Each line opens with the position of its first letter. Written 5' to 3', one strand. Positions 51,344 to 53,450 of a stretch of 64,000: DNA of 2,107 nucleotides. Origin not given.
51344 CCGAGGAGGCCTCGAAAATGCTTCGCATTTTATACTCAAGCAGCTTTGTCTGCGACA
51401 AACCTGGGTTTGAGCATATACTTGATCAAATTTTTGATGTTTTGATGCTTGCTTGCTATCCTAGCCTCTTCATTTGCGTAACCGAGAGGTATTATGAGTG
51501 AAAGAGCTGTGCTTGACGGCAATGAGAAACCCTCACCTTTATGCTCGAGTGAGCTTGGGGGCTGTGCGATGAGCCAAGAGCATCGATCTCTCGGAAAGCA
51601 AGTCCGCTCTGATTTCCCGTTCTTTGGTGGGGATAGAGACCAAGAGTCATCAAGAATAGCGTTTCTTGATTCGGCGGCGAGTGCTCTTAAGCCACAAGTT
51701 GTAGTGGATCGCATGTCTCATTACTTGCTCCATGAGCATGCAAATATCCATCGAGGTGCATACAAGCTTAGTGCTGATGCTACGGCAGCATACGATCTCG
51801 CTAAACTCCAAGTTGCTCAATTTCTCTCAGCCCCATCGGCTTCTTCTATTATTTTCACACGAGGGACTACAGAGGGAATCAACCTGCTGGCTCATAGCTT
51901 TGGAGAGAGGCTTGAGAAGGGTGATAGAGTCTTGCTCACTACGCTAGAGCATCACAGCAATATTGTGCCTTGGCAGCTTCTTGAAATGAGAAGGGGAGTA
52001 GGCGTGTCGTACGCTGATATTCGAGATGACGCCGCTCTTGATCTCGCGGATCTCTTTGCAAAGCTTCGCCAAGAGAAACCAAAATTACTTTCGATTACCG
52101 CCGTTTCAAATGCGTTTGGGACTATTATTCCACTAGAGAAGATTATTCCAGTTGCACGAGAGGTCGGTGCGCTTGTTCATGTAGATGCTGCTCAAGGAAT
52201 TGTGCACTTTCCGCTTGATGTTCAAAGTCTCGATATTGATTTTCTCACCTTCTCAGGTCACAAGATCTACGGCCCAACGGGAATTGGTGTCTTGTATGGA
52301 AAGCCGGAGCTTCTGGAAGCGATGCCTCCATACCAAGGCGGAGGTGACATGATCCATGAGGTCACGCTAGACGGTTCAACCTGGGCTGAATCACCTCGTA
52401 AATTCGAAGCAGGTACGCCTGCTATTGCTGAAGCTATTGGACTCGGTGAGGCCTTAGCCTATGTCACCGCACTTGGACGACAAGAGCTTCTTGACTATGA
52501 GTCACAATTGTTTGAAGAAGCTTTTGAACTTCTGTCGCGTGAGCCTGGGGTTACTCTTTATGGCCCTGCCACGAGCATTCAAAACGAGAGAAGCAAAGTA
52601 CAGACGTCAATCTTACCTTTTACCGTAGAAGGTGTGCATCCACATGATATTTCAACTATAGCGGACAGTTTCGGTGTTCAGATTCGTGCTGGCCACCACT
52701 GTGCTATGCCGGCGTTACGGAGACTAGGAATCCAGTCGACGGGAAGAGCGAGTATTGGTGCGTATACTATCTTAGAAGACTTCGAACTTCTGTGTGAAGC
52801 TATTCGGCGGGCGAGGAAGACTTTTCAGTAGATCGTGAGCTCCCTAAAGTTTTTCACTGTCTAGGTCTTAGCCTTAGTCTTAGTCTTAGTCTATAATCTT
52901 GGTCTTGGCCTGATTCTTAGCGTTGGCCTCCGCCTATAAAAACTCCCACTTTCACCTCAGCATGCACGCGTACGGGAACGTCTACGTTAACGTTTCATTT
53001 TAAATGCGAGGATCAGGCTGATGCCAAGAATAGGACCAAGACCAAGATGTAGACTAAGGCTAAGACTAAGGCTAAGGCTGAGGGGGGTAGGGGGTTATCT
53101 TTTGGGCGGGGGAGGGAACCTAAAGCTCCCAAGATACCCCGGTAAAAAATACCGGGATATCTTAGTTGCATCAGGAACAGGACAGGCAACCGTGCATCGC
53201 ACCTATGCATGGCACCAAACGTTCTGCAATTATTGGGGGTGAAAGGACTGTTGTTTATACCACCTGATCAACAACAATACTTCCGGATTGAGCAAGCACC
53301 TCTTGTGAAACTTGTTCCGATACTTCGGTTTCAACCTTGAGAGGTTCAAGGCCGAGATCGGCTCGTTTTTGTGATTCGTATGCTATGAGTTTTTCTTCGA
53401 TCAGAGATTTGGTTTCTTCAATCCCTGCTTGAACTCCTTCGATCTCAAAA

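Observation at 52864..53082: Hexamer-periodic palindrome copy B between the convergent sufS-like gene and a minus-strand gene, with a spacer dense in restriction-site-like palindromes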

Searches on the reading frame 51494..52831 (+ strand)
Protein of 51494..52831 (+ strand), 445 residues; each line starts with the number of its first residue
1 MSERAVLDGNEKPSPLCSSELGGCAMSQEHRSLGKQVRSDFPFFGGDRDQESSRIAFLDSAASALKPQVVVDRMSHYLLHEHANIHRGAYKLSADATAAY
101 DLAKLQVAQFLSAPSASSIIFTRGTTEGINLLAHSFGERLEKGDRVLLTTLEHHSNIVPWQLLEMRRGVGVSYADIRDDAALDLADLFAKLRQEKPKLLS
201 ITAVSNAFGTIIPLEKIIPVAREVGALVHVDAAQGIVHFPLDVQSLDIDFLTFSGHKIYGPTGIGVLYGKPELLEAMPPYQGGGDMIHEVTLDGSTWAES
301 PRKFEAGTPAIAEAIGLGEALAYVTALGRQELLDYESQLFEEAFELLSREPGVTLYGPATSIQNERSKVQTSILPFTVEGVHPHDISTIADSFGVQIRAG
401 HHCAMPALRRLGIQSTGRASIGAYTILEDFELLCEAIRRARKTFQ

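Call 11: search_protein_families(library=pfam, proteins=[window:51494-52831:+])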
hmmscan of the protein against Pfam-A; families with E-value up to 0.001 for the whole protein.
window:51494-52831:+ (445 aa): 2 families
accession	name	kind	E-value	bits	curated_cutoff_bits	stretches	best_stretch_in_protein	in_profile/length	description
PF00266.25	Aminotran_5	-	3.2e-128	428.3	21.5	1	57-432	2-370/371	Aminotransferase class-V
PF00155.27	Aminotran_1_2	-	5.9e-09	36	19.7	1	106-277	50-241/361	Aminotransferase class I and II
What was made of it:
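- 51494..52831 (+): SufS-type cysteine desulfurase gene. Its stop lies about 30 nt before the hairpin base. Pfam Aminotran_5 at 3e-128 (call 11).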

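Call 14: find_encoding_contigs(protein=window:51494-52831:+, flank=10000, max_places=6)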
Protein window:51494-52831:+ (445 aa): no gene with exactly this product is on record in the collection.

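Call 22: find_homologous_proteins(query=window:51494-52831:+, max_evalue=1e-100)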
Query window:51494-52831:+ (445 aa): 6658 proteins with E <= 1e-100 among 8000 candidates; the best 120 are listed.
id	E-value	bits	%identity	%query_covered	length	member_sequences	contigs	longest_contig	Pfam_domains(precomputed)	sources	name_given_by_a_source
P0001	1.7e-293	991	100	100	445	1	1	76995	PF00155.28,PF00266.26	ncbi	-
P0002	1.8e-156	540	59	94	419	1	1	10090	PF00155.28,PF00266.26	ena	-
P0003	1.4e-155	537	57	95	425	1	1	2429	PF00155.28,PF00266.26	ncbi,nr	ncbi:MAG: cysteine desulfurase [Bdellovibrionales bacterium]|nr:cysteine desulfurase [Bdellovibriona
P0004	5.0e-151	522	56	94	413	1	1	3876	PF00155.28,PF00266.26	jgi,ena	-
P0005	1.4e-150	520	59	93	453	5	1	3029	PF00155.28,PF00266.26,PF01212.28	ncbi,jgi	jgi:cysteine desulfurase/selenocysteine lyase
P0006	1.6e-150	520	57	93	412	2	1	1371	PF00155.28,PF00266.26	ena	-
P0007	4.9e-150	518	56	94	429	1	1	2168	PF00155.28,PF00266.26,PF01212.28,PF01053.27,PF01041.24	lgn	-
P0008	1.5e-149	517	57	94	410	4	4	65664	PF00266.26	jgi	jgi:cysteine desulfurase/selenocysteine lyase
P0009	1.6e-149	517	56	98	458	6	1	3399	PF00266.26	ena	-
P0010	6.9e-149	515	56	93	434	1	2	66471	PF00266.26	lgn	-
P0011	7.0e-149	515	57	94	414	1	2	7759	PF00155.28,PF00266.26,PF01212.28,PF01041.24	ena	-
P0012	9.9e-149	514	58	93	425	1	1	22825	PF00155.28,PF00266.26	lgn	-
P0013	2.9e-148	513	56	93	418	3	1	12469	PF00155.28,PF00266.26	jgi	-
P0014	3.8e-148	512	56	93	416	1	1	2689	PF00155.28,PF00266.26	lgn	-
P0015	4.5e-148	512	57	94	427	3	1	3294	PF00266.26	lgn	-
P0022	5.0e-146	505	56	93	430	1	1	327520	PF00155.28,PF00266.26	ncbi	-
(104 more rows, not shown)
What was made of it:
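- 51494..52831 (+): Homologues are named SufS (call 22).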

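Call 23: find_encoding_contigs(protein=P0001, flank=10000, max_places=4)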
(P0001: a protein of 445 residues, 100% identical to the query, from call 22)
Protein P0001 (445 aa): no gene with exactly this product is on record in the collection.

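Call 24: list_cluster_members(proteins=[P0001])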
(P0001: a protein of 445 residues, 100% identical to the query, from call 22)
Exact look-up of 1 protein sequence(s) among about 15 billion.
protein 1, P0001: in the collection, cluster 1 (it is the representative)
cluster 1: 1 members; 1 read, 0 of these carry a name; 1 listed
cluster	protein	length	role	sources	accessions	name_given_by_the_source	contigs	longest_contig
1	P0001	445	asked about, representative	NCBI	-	-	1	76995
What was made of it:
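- Tried and rejected: The SufS protein is in the collection as a singleton from a 76,995-nt NCBI contig (calls 22, 24).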

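Call 56: find_encoding_contigs(protein=P0002, flank=10000, max_places=2)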
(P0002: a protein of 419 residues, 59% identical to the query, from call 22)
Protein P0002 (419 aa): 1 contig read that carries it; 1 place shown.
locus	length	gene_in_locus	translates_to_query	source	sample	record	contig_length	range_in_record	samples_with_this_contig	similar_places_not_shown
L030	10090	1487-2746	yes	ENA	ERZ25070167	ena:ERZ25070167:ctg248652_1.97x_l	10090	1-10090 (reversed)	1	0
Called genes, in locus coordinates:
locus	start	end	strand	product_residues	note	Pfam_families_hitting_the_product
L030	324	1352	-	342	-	-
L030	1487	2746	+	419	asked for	PF00155:Aminotran_1_2, PF00266:Aminotran_5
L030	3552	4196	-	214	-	PF18433:DUF5610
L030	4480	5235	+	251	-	-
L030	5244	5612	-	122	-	PF18480:DUF5615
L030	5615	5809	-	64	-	PF04255:DUF433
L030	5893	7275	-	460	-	PF01212:Beta_elim_lyase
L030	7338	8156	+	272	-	PF05050:Methyltransf_21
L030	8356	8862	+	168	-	PF04461:YajQ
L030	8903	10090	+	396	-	?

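Call 57: find_encoding_contigs(protein=P0008, flank=10000, max_places=2)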
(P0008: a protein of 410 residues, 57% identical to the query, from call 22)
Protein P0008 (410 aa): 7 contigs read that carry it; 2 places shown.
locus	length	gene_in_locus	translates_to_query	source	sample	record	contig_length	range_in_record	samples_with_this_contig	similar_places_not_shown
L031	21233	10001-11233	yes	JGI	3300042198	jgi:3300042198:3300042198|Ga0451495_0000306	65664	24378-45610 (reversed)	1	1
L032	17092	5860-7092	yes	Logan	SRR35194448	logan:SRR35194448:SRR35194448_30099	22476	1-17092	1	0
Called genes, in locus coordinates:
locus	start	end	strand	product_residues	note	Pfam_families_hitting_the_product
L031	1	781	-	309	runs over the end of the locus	PF03706:LPG_synthase_TM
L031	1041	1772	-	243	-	-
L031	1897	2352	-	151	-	PF20297:MSSS (weak), PF01713:Smr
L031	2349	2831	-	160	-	PF06938:DUF1285_N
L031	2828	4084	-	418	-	PF00579:tRNA-synt_1b, PF22421:SYY_C-terminal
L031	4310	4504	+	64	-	PF00471:Ribosomal_L33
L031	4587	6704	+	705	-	PF00122:E1-E2_ATPase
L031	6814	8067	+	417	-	-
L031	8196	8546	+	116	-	-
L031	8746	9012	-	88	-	-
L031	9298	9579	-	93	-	-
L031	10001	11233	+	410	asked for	PF00266:Aminotran_5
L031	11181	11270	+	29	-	-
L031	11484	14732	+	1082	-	PF18582:HZS_alpha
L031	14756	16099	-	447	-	-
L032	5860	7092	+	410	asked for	PF00266:Aminotran_5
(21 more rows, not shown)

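Call 58: find_encoding_contigs(protein=P0022, flank=10000, max_places=2)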
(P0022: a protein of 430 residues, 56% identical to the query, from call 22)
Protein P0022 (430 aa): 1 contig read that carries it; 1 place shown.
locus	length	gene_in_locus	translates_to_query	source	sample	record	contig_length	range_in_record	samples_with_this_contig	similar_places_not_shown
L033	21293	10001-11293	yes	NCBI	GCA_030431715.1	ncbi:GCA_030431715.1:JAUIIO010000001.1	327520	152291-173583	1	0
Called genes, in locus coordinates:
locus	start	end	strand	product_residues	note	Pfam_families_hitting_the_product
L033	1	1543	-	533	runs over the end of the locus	PF01235:Na_Ala_symp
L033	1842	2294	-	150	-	PF01713:Smr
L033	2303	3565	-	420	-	PF00579:tRNA-synt_1b, PF22421:SYY_C-terminal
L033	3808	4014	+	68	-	PF00471:Ribosomal_L33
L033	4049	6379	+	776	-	PF00122:E1-E2_ATPase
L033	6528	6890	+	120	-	-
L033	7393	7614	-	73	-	PF03884:YacG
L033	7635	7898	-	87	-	-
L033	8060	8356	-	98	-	-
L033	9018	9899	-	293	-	-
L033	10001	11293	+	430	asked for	PF00266:Aminotran_5, PF00155:Aminotran_1_2 (weak)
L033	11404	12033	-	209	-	PF18433:DUF5610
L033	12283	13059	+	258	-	-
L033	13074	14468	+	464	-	PF03727:Hexokinase_2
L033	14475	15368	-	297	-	PF00294:PfkB, PF08543:Phos_pyr_kin (weak)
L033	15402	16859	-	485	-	PF00128:Alpha-amylase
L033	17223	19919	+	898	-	PF00534:Glycos_transf_1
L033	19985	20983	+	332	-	PF01073:3Beta_HSD, PF01370:Epimerase, PF02719:Polysacc_synt_2, PF04321:RmlD_sub_bind, PF05368:NmrA (faint), PF16363:GDP_Man_Dehyd, PF13460:NAD_binding_10 (weak)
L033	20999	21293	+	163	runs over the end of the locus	PF04461:YajQ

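Call 76: find_encoding_contigs(protein=P0012, flank=10000, max_places=1)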
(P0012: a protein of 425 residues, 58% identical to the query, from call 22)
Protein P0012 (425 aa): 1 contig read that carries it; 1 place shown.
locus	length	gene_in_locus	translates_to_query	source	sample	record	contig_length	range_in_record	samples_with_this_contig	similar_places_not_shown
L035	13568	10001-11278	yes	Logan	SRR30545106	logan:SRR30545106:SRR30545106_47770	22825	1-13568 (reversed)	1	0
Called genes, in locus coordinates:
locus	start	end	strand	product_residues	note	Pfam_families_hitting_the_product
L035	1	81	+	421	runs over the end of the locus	PF05195:AMP_N, PF00557:Peptidase_M24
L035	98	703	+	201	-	-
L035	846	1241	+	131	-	PF13279:4HBT_2, PF03061:4HBT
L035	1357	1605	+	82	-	PF01197:Ribosomal_L31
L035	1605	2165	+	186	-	PF08534:Redoxin, PF00255:GSHPx (weak), PF00578:AhpC-TSA, PF00085:Thioredoxin, PF13905:Thioredoxin_8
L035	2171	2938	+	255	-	PF01790:LGT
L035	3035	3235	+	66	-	PF05120:GvpG (faint), PF09851:SHOCT (weak)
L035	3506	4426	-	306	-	PF01797:Y1_Tnp (weak)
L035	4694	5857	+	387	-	PF01555:N6_N4_Mtase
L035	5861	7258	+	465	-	PF07685:GATase_3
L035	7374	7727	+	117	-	-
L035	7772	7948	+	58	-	-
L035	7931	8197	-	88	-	-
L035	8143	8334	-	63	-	-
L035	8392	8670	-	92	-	-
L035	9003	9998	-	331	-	-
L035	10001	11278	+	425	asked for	PF00266:Aminotran_5, PF00155:Aminotran_1_2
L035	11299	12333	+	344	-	PF01743:PolyA_pol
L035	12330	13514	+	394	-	-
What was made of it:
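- A more distant relative (L035) encodes a weak Y1_Tnp-domain protein (call 76).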

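Call 77: find_encoding_contigs(protein=P0005, flank=10000, max_places=1)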
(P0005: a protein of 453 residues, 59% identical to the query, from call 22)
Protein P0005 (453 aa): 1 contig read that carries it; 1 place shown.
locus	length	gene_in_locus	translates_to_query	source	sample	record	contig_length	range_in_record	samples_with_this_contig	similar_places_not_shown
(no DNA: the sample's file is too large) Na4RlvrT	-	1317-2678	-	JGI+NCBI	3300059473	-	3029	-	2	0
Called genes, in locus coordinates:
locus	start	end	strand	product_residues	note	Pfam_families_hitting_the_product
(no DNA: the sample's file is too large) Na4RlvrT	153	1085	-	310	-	-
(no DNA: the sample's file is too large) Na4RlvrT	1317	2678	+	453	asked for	PF00155:Aminotran_1_2, PF00266:Aminotran_5, PF01212:Beta_elim_lyase (weak)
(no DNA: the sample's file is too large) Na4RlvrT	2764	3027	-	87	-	?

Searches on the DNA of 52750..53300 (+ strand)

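Call 53: search_rna_families(source=window, start=52750, end=53300, threshold=evalue, max_evalue=10)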
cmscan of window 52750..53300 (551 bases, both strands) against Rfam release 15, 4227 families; matches with E-value up to 10: 3.
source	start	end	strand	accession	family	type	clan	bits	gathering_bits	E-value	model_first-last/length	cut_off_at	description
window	52878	53070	-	RF04150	MIR2655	Gene; miRNA;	-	17.6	122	2.4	1-267/267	no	MIR2655 microRNA precursor family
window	53115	53172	-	RF03988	mir-6301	Gene; miRNA;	-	14.1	70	6.7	6-74/78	no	mir-6301 microRNA precursor family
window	53126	53162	+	RF02701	PsrR1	Gene; sRNA;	-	13.8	42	8.6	44-79/79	no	Photosynthesis regulatory RNA1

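Call 71: search_dna_similar(query=window:52840-53130:+, collection=plasmids, mode=distant, max_evalue=0.01, max_rows=10)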
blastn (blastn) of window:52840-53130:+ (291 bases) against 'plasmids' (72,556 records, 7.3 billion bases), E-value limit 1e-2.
No match.

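Call 72: search_dna_similar(query=window:52840-53130:+, collection=phages, mode=distant, max_evalue=0.01, max_rows=10)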
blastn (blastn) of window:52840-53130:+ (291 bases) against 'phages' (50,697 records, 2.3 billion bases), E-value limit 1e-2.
No match.
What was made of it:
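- Tried and rejected: blastn against plasmids and phages found nothing (calls 71, 72).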

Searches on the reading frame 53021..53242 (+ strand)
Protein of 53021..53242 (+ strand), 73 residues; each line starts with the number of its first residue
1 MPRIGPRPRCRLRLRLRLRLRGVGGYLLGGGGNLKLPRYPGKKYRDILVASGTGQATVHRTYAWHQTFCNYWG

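Call 46: search_protein_families(library=pfam, proteins=[window:53021-53242:+], max_evalue=0.01)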
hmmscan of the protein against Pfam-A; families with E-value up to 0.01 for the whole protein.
window:53021-53242:+ (73 aa): 0 families
